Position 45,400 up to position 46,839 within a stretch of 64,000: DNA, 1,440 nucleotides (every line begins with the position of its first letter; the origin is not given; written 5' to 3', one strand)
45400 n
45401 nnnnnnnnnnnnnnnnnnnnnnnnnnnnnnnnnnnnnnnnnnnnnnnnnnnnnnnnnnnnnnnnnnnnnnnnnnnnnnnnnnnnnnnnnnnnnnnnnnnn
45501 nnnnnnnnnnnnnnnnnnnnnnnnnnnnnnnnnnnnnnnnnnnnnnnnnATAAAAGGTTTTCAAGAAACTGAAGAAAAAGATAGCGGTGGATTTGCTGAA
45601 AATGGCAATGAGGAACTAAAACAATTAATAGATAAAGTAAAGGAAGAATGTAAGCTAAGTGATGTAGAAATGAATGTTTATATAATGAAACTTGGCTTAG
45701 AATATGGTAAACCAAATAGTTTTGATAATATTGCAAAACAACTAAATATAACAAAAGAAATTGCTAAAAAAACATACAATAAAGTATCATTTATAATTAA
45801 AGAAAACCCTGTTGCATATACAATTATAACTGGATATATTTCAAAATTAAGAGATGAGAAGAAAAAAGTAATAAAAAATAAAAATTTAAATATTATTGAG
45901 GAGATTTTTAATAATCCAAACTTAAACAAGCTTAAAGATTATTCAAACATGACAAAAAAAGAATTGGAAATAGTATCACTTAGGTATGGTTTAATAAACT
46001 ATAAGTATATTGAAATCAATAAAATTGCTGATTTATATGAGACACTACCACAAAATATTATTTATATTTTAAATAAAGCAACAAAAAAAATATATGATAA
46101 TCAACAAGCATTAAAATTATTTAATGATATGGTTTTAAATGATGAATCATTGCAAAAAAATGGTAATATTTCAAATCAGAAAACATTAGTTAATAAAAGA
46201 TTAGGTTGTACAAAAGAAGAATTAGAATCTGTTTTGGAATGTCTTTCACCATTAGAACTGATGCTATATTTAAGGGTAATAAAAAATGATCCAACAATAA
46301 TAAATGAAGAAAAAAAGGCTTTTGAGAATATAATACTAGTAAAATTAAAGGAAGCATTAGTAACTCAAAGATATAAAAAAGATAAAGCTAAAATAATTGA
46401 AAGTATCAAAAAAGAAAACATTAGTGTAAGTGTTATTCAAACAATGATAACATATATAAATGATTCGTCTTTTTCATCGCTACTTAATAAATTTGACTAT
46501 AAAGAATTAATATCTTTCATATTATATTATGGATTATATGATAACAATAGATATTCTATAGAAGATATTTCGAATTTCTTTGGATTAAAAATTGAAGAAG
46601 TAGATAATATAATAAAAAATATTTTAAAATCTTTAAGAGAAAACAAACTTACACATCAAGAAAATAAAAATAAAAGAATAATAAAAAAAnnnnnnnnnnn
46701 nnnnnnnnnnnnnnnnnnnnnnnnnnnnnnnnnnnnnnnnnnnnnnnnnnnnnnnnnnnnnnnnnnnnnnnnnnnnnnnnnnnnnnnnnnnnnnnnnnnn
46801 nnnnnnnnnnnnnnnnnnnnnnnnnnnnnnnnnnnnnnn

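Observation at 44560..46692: RpoD-like sigma factor carrying an array of extra sigma-4-like HTH modules, encoded just upstream of dnaG-rpoD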

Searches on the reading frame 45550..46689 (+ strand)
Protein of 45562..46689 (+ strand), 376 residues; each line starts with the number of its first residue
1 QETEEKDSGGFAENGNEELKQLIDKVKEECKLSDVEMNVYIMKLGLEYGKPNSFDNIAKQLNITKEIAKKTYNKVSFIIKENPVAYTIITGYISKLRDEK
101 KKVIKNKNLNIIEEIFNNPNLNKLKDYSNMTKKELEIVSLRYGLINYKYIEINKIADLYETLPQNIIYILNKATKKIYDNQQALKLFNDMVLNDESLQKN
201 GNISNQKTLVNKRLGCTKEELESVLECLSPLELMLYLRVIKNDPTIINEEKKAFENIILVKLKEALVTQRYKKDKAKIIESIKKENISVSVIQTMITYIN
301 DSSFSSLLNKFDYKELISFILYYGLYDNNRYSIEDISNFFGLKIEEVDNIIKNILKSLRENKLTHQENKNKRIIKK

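Call 6: search_protein_families(library=pfam, proteins=[window:45565-46689:+], max_evalue=10)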
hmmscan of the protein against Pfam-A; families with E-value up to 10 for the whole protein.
seq(375 aa): 1 family
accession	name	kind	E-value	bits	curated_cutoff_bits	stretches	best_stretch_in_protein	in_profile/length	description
PF04545.22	Sigma70_r4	-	5.8e-05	23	24.1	1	320-359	15-50/50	Sigma-70, region 4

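Call 7: find_homologous_proteins(query=window:45565-46689:+, max_evalue=0.001)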
Query seq(375 aa): 8000 candidates shared short words with the query, none scored E <= 0.001.

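Call 19: search_protein_representatives(protein=window:45562-46689:+)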
Query: 376 residues. Proteins with E-value up to 0.001 (for the whole library): 18; up to 1e-10: 3; up to 1e-30: 2. The best 18 are listed.
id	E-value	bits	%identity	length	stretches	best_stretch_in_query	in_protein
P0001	5.9e-228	772.3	86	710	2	1-376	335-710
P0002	2.0e-38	149.2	34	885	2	16-359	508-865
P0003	3.7e-11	59.5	36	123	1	255-375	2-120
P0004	2.0e-10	57.1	27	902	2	14-365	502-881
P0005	1.7e-07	47.5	30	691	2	198-366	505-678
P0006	2.2e-06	43.9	29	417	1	2-365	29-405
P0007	3.5e-06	43.2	26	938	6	36-179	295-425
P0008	3.9e-05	39.7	28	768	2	264-361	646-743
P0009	4.0e-05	39.7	28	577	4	284-363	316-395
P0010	8.4e-05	38.6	38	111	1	282-359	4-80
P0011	1.4e-04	38.0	33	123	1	252-368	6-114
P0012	2.0e-04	37.4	30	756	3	276-360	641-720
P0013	3.0e-04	36.8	41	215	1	296-369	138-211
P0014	4.5e-04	36.3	27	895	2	21-287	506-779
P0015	4.7e-04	36.2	26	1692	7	85-184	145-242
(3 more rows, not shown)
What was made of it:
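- Tried and rejected: The exhaustive HMMER search was needed (call 19).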

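Call 26: find_homologous_proteins(query=A2, max_evalue=0.001)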
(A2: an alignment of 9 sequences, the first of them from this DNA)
Query A2 (9 sequences) (380 aa, profile of the alignment): 2 proteins with E <= 0.001 among 8000 candidates.
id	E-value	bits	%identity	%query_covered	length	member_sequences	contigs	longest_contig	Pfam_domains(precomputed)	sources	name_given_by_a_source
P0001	3.0e-119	417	100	100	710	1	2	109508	PF04545.23,PF00140.26,PF04542.21,PF04539.23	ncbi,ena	-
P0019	3.2e-60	222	24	38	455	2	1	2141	PF04545.23,PF04542.21,PF08281.19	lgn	-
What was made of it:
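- Tried and rejected: Word-indexed homologue searches with the tail, and with a tail alignment, found essentially nothing (calls 7, 26).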

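Call 40: search_protein_families(library=phrogs, proteins=[window:45562-46689:+, P0004, P0007], max_evalue=0.01)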
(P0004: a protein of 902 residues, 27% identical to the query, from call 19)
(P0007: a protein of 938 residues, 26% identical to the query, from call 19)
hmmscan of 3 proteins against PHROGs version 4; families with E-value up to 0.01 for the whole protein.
window:45562-46689:+ (376 aa): 1 family
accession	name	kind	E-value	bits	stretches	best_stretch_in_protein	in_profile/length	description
phrog_3512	-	transcription regulation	0.00082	20.6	0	120-179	56-111/130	sigma factor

P0004 (902 aa): 4 families
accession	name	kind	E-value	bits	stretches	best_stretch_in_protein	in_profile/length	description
phrog_351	-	transcription regulation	6e-71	241.2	2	234-513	495-761/928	RNA polymerase sigma factor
phrog_21612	-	transcription regulation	2.6e-10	40.4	1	245-368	16-131/600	RNA polymerase sigma factor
phrog_36098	-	transcription regulation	0.00034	21.4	1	245-363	15-138/223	RNA polymerase sigma factor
phrog_2907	-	integration and excision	0.001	20.5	0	541-600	8-68/117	excisionase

P0007 (938 aa): 10 families
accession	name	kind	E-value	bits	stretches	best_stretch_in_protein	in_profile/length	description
phrog_351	-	transcription regulation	1.3e-67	230.2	9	879-931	674-725/928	RNA polymerase sigma factor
phrog_3512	-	transcription regulation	5.4e-19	69.7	0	797-844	66-109/130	sigma factor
phrog_1190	-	transcription regulation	1.1e-05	26.3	0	557-588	120-151/167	RNA polymerase sigma factor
phrog_11376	-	unknown function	0.00026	22.2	0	636-699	51-108/134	-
phrog_836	-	transcription regulation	0.00038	21.6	0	135-164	89-118/133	late transcriptional activator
phrog_33699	-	unknown function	0.00087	19.8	0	133-191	89-144/213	-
phrog_26615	-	unknown function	0.0011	20.1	0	795-838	9-52/220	-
phrog_12161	-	unknown function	0.0012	20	0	452-471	35-54/58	-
phrog_323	-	transcription regulation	0.0021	18.7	0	293-365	99-161/319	transcriptional regulator, D5-like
phrog_20467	-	DNA, RNA and nucleotide metabolism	0.0029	18.5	0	546-591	62-105/112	HNH endonuclease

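Call 41: search_dna_similar(query=window:45562-46689:+, collection=phages, mode=protein, max_evalue=0.001)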
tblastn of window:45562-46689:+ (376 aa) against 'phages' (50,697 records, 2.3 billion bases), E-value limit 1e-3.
No match.

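Call 56: predict_structure(alignment_id=A5)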
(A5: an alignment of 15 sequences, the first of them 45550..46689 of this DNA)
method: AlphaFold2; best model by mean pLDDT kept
length: 380 residues; sequences in the alignment: 15
mean_pLDDT: 81.2   pTM: 0.44
mean pLDDT of the five models: 81.2, 80.4, 80.1, 78.9, 78.0
residues with pLDDT >= 90: 148; 70-90: 165; 50-70: 19; < 50: 48
segments of 3 or more residues with pLDDT < 50: 1-18, 201-211, 281-289, 370-377
pLDDT, mean of each block of 10 residues (from residue 1): 32 47 89 96 94 88 97 98 95 89 79 85 96 97 89 84 88 91 93 73 45 73 87 85 81 86 90 69 42 80 83 91 90 86 90 93 65 48
secondary structure, 60 per line:
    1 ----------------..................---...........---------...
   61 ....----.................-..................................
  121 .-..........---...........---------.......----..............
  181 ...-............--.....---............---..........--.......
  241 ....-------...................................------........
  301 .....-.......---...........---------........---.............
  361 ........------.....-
elements in order: H17-34 H38-48 H58-64 H69-85 H87-121 H123-132 H136-146 H156-162 H167-183 H185-196 H199-203 H207-218 H222-231 H234-244 H252-286 H293-305 H307-313 H317-327 H337-344 H348-368 H375-379
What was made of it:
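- Checked: A, B and D each show the helix pattern of region 4 (call 56).
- Rigid helical spacers lie between modules (call 56). The modules are predicted with high confidence (call 56).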

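Call 58: fold_search(model_id=the predicted structure, library=pdb)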
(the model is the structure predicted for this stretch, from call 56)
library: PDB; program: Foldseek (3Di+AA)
matches with E <= 10: 277; with E <= 0.001: 0
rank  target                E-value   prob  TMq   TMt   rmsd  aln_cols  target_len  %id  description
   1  6kqg_F                2.4e-02  0.72  0.16  0.18  20.0       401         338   12  Thermus thermophilus initial transcription complex comprising sigma A and 5'-OH RNA of 6 nt (released 2020-03-11)
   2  9ujl_F                2.7e-02  0.69  0.16  0.18  20.7       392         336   12  CryoEM structure of the T.thermophilus transcription initiation complex in the presence of Ap4A (released 2025-10-22)
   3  5tjg_F                3.0e-02  0.69  0.16  0.18  20.7       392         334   12  Thermus aquaticus delta1.1-sigmaA holoenzyme/downstream-fork promoter complex with an open clamp (released 2017-06-21)
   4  4mq9_F                3.2e-02  0.84  0.16  0.18  19.3       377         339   15  Crystal structure of Thermus thermophilus RNA polymerase holoenzyme in complex with GE23077 (released 2014-05-07)
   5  9ujk_F                3.2e-02  0.72  0.16  0.18  20.5       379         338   15  CryoEM structure of the T.thermophilus transcription initiation complex in the presence of ATP (released 2025-10-22)
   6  9uko_F                3.6e-02  0.63  0.16  0.18  20.7       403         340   14  CryoEM structure of the T.thermophilus transcription initiation complex bound to Ap4A-C, -1 dA in the template DNA str (released 2025-10-22)
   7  9uma_F                3.8e-02  0.63  0.16  0.18  20.2       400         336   12  CryoEM structure of T.thermophilus transcription initiation complex bound to Gp4A-C, -1 dA in the template DNA strand (released 2025-10-22)
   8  9ukp_F                3.9e-02  0.77  0.16  0.18  19.9       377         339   14  CryoEM structure of the T.thermophilus transcription initiation complex bound to Ap4A-C, -1 dC in the template DNA str (released 2025-10-22)
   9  9ukn_F                4.9e-02  0.60  0.16  0.18  20.8       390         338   13  CryoEM structure of the T.thermophilus transcription initiation complex (released 2025-10-22)
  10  5e18_F                5.3e-02  0.66  0.16  0.18  19.5       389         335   12  T. thermophilus transcription initiation complex having a YYY discriminator sequence and a nontemplate-strand length c (released 2016-03-09)
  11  4g7h_F                5.3e-02  0.63  0.16  0.18  20.6       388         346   14  Crystal structure of Thermus thermophilus transcription initiation complex (released 2012-10-31)
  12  4oio_F                6.8e-02  0.54  0.15  0.17  20.1       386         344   14  Crystal structure of Thermus thermophilus pre-insertion substrate complex for de novo transcription initiation (released 2014-05-07)
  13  9ukt_F                7.8e-02  0.51  0.16  0.18  20.2       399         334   12  CryoEM structure of the T.thermophilus transcription initiation complex bound to Gp4A-C-U and CTP, -1 dC in the templa (released 2025-10-22)
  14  9ujp_F                8.1e-02  0.51  0.16  0.18  20.5       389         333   12  CryoEM structure of the T.thermophilus transcription initiation complex in the presence of Up4A (released 2025-10-22)
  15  4g7h_P                8.5e-02  0.54  0.16  0.18  20.5       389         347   15  Crystal structure of Thermus thermophilus transcription initiation complex (released 2012-10-31)
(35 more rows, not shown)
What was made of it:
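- On Sigma region 4 domain (applied to the extra modules): Foldseek gives sigmaA-r4/flap chimeras at probability 1.00, TM(target) 0.5-0.6 and rmsd 2.4-3.8 A, with weak E-values (call 58).
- Checked: Foldseek's best-ranked PDB hits are all sigma factors, including sigmaA-r4/beta-flap-tip chimeras at probability 1.00, TM(target) 0.5-0.6 and rmsd 2.4-3.8 A. The E-values are weak, 0.02-0.3 (call 58).
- Foldseek E-values are weak (call 58). The best structural matches include sigma-4/flap-tip chimeras (call 58).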

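Call 68: search_protein_families(library=pfam, proteins=[P0004, P0012, P0019, P0009, P0015], max_evalue=0.01)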
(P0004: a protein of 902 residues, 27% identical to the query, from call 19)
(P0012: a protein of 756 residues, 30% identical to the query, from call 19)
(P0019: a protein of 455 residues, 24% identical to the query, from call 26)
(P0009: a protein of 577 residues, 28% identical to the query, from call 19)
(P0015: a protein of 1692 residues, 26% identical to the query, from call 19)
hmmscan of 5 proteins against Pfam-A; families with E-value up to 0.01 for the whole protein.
P0004 (902 aa): 8 families
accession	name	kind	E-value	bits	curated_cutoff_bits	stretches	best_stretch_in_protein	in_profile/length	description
PF04542.20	Sigma70_r2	-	6.1e-21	74.4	24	1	247-316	1-70/71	Sigma-70 region 2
PF04539.22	Sigma70_r3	-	2e-16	60.3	25.3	1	326-394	1-67/78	Sigma-70 region 3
PF04545.22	Sigma70_r4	-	2.6e-14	52.9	24.1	1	441-469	21-49/50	Sigma-70, region 4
PF00140.25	Sigma70_r1_2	-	2.6e-10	40.5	22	1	212-240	4-32/34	Sigma-70 factor, region 1.2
PF12728.13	HTH_17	-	0.00017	22.2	27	0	541-570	3-32/51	Helix-turn-helix domain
PF01978.25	TrmB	-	0.0039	17.5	25.6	0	540-562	23-45/68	Sugar-specific transcriptional regulator TrmB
PF04967.18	HTH_10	-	0.0043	17.3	23.1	0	834-869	10-46/53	HTH DNA binding domain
PF21476.4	PF0610-like_N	-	0.0092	16.6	33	0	345-364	14-33/50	PF0610-like, N-terminal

P0012 (756 aa): 4 families
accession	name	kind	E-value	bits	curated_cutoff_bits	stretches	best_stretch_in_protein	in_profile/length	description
PF04542.20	Sigma70_r2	-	8.2e-24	83.6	24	1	243-312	1-70/71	Sigma-70 region 2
PF04545.22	Sigma70_r4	-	2.5e-16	59.4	24.1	1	416-464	5-49/50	Sigma-70, region 4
PF04539.22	Sigma70_r3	-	1.4e-15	57.6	25.3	1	324-396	3-76/78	Sigma-70 region 3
PF00140.25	Sigma70_r1_2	-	4.3e-13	49.4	22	1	205-238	1-34/34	Sigma-70 factor, region 1.2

P0019 (455 aa): 8 families
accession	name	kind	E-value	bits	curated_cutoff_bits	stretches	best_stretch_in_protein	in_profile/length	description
PF04545.22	Sigma70_r4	-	1.9e-16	59.7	24.1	1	160-210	3-49/50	Sigma-70, region 4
PF04542.20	Sigma70_r2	-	7.8e-13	48.5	24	1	40-109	2-70/71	Sigma-70 region 2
PF08281.18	Sigma70_r4_2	-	7.6e-10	38.7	25.7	1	153-209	2-54/54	Sigma-70, region 4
PF13412.12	HTH_24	-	0.0003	20.7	21.9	1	178-203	14-39/48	Winged helix-turn-helix DNA-binding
PF12802.13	MarR_2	-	0.00032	21.2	27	1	175-206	12-45/61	MarR family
PF01047.28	MarR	-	0.0014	18.9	24.6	1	180-207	16-43/59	MarR family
PF01381.28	HTH_3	-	0.0017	18.8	23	1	182-202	10-30/55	Helix-turn-helix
PF13545.12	HTH_Crp_2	-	0.0037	17.6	27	0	181-204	22-45/70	Crp-like helix-turn-helix domain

P0009 (577 aa): 10 families
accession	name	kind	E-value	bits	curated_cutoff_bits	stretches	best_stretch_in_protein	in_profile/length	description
PF04545.22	Sigma70_r4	-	8.5e-13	48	24.1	1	153-203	2-48/50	Sigma-70, region 4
PF13412.12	HTH_24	-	1.3e-07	31.5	21.9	0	156-194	1-36/48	Winged helix-turn-helix DNA-binding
PF09012.17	FeoC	-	1.4e-05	25.6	21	0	536-560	16-40/69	FeoC like transcriptional regulator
PF08279.18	HTH_11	-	0.00059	20.1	25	0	159-192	1-32/55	HTH domain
PF04542.20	Sigma70_r2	-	0.0015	18.7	24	1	56-99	27-68/71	Sigma-70 region 2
PF08281.18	Sigma70_r4_2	-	0.0032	17.5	25.7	0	152-188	7-39/54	Sigma-70, region 4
PF21476.4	PF0610-like_N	-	0.0042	17.7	33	0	532-558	12-38/50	PF0610-like, N-terminal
PF13384.12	HTH_23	-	0.0056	16.9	24.6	0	275-300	15-41/50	Homeodomain-like domain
PF13936.12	HTH_38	-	0.0084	16.3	27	0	177-193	22-38/44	Helix-turn-helix domain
PF13542.12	HTH_Tnp_ISL3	-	0.0089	15.9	27.4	0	276-300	26-50/51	Helix-turn-helix domain of transposase family ISL3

P0015 (1692 aa): 5 families
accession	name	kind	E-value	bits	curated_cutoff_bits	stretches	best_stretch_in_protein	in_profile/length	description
PF04545.22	Sigma70_r4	-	1.2e-48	162.8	24.1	5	1452-1502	3-49/50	Sigma-70, region 4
PF01904.24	DUF72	-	5.7e-11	43.3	25.3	0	1099-1258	38-198/217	Protein of unknown function DUF72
PF08281.18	Sigma70_r4_2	-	5e-08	32.9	25.7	0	1632-1685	2-52/54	Sigma-70, region 4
PF13412.12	HTH_24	-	0.00082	19.3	21.9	0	202-225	12-35/48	Winged helix-turn-helix DNA-binding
PF04539.22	Sigma70_r3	-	0.0058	17.2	25.3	0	1662-1681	23-42/78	Sigma-70 region 3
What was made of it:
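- Closest known: ECF sigma factors with fused C-terminal extensions. Same: Short members of this family (for example P0019) do have an ECF-like sigma2+sigma4 core followed by C-D (call 68).
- C-D also follows ECF-like sigma2+sigma4 cores (call 68).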
